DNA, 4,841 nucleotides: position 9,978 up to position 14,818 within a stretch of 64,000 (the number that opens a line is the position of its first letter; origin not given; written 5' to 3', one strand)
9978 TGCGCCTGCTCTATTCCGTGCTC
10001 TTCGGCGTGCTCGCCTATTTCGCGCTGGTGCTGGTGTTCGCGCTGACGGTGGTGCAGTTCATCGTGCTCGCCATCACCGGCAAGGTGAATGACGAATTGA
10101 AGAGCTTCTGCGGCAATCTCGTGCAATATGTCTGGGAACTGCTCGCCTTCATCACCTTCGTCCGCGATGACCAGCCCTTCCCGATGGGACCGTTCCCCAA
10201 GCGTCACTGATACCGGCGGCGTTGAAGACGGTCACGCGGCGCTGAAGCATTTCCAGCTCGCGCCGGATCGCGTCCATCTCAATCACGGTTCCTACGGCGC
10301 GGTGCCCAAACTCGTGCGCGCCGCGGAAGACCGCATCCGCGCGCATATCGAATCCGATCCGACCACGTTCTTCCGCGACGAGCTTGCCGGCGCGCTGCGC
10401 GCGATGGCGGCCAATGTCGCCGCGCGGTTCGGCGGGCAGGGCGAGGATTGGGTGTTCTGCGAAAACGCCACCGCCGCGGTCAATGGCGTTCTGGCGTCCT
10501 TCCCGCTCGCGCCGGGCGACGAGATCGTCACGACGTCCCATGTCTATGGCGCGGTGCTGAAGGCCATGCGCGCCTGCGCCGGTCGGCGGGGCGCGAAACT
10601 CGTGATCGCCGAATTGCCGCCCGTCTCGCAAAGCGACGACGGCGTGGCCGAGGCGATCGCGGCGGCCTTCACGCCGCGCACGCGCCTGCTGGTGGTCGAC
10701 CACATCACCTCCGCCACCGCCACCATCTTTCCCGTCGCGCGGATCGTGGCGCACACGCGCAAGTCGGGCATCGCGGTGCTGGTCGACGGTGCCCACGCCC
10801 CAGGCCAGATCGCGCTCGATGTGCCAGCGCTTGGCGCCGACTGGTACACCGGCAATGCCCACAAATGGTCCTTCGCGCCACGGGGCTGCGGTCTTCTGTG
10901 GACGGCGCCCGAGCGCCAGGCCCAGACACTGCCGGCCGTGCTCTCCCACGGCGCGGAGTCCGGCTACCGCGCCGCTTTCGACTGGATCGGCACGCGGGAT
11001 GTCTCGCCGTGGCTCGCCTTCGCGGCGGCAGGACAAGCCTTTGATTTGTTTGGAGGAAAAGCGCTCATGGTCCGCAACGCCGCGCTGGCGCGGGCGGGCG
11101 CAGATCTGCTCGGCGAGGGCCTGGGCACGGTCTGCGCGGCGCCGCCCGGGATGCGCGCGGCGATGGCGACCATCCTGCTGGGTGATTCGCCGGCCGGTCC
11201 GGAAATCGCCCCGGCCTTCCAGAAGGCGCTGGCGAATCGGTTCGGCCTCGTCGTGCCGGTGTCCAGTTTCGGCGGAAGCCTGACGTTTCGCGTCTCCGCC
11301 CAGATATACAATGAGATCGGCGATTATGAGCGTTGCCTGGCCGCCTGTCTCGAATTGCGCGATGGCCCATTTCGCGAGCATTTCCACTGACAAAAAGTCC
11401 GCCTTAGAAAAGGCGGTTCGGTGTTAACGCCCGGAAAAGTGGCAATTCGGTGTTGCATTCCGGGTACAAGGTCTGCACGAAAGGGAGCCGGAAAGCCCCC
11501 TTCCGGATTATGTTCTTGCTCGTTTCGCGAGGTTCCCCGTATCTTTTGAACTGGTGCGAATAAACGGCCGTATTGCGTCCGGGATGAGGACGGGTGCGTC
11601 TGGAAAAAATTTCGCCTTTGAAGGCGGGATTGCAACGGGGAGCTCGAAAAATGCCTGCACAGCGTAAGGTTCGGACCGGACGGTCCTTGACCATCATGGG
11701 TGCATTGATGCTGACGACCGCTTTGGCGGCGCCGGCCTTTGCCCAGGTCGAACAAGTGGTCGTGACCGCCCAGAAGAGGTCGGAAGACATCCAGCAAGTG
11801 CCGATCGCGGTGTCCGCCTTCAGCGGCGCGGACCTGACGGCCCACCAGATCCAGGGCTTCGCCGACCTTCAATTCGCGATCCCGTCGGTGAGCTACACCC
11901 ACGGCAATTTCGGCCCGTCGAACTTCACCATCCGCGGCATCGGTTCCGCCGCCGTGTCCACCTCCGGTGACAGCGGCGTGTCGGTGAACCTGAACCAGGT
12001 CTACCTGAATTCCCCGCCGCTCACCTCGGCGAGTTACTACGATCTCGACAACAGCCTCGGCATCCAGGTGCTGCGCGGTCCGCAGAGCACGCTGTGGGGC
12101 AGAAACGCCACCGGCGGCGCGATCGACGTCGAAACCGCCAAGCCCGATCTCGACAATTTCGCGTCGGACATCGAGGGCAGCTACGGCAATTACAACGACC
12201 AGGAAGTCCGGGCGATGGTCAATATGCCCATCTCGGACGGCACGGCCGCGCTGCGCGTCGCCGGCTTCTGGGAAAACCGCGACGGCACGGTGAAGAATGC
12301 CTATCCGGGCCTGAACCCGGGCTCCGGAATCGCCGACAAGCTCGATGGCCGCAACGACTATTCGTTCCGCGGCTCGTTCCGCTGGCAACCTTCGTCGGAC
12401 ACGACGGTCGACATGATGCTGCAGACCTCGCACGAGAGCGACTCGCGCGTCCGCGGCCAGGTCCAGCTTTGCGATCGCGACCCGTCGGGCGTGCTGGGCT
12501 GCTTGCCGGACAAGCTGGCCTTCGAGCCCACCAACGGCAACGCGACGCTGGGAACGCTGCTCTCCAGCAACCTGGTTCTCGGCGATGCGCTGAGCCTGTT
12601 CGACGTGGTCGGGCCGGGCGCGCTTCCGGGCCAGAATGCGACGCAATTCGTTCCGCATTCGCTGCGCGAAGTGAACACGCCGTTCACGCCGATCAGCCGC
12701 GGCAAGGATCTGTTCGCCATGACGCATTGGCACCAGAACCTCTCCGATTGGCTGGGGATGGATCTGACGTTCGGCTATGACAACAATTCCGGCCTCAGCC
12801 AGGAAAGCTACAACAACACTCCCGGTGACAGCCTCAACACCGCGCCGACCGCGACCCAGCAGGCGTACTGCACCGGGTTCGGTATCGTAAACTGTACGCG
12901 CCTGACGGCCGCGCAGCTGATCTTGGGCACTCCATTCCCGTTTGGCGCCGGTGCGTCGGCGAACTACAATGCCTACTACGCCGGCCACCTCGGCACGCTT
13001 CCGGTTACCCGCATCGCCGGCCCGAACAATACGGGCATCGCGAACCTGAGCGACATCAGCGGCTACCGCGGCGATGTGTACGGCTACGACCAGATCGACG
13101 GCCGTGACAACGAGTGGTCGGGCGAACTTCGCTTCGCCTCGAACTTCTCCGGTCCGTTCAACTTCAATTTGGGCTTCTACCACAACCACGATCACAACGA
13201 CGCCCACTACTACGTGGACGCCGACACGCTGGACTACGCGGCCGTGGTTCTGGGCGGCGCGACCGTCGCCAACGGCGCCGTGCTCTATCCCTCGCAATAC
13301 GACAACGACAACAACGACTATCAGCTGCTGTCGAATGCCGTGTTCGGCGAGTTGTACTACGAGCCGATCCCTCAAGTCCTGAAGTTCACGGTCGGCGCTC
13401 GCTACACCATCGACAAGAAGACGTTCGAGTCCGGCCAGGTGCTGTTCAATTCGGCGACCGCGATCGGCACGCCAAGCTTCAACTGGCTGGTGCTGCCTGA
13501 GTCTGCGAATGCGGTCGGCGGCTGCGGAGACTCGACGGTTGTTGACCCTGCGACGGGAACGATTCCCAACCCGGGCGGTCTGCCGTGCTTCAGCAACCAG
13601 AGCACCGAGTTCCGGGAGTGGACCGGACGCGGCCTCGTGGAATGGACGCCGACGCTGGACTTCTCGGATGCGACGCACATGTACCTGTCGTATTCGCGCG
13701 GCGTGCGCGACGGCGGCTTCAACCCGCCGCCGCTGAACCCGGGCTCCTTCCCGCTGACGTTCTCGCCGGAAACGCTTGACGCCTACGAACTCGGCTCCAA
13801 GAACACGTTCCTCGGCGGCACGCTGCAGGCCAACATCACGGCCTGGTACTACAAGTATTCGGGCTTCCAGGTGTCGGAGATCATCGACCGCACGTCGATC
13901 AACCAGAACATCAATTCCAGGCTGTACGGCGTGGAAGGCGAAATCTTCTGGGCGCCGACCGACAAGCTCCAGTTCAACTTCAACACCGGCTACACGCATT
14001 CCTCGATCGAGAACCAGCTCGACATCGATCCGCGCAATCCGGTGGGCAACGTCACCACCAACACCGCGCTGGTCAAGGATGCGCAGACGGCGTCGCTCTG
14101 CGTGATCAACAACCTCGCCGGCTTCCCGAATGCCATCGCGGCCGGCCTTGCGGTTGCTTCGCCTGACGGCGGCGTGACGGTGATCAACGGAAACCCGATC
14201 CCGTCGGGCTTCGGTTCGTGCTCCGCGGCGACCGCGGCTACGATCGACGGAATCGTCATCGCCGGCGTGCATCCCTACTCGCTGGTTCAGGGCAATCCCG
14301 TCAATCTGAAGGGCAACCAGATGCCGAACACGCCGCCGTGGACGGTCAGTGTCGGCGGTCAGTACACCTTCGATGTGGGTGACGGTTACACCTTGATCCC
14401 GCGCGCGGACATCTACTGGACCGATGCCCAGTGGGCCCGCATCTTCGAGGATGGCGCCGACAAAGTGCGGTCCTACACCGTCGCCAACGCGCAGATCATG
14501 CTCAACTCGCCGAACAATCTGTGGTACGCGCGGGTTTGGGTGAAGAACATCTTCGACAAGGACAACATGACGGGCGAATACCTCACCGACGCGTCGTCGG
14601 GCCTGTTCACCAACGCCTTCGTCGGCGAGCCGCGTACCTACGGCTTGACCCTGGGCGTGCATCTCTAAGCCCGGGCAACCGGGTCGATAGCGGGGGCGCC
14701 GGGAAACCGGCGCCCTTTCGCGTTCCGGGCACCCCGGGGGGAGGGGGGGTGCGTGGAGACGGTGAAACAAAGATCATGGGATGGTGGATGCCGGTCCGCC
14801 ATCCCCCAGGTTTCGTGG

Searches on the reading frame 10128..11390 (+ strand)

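Call 78: search_protein_families(library=pfam, proteins=[window:10128-11390:+], max_evalue=0.0001)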
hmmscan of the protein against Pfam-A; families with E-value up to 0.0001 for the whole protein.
window:10128-11390:+ (420 aa): 3 families
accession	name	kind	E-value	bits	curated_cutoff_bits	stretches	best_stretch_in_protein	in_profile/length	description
PF00266.25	Aminotran_5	-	6.7e-25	88.3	21.5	1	89-269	44-223/371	Aminotransferase class-V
PF01053.26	Cys_Met_Meta_PP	-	6e-09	35.4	27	1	113-245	75-197/381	Cys/Met metabolism PLP-dependent enzyme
PF01041.23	DegT_DnrJ_EryC1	-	2.4e-07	30.8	19.8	1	109-228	43-153/360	DegT/DnrJ/EryC1/StrS aminotransferase family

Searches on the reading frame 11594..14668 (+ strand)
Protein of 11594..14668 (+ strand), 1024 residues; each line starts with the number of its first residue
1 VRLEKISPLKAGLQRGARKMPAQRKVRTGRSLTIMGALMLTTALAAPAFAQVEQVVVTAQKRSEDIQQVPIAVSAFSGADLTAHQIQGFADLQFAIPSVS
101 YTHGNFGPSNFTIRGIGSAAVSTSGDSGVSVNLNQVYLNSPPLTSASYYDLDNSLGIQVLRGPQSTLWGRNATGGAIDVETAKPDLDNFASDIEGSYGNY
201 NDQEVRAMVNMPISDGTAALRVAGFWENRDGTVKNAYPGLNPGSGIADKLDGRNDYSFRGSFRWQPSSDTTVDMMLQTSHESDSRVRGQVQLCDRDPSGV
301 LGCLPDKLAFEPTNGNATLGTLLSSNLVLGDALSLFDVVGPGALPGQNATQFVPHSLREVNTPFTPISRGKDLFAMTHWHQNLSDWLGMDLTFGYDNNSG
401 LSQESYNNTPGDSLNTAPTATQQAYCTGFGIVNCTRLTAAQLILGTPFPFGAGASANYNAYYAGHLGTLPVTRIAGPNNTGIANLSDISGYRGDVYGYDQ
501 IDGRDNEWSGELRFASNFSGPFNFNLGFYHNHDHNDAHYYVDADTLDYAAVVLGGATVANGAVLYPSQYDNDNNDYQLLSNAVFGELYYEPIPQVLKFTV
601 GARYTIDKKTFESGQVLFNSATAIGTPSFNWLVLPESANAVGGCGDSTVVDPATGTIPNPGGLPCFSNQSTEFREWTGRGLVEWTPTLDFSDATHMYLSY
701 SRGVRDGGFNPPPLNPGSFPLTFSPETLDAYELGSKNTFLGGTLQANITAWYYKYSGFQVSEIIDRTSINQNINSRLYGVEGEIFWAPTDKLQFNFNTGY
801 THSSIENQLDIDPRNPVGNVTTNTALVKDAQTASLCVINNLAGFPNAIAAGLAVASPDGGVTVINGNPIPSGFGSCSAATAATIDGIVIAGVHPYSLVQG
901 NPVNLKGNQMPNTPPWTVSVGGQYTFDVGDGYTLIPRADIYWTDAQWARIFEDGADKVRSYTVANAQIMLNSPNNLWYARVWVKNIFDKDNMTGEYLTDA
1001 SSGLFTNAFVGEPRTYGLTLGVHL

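Call 78: search_protein_families(library=pfam, proteins=[window:11594-14668:+], max_evalue=0.0001)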
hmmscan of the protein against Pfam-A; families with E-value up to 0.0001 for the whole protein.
window:11594-14668:+ (1024 aa): 1 family
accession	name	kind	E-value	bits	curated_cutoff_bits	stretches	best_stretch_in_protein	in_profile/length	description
PF07715.20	Plug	-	1.9e-12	48.1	23.9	1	66-176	2-107/107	TonB-dependent Receptor Plug Domain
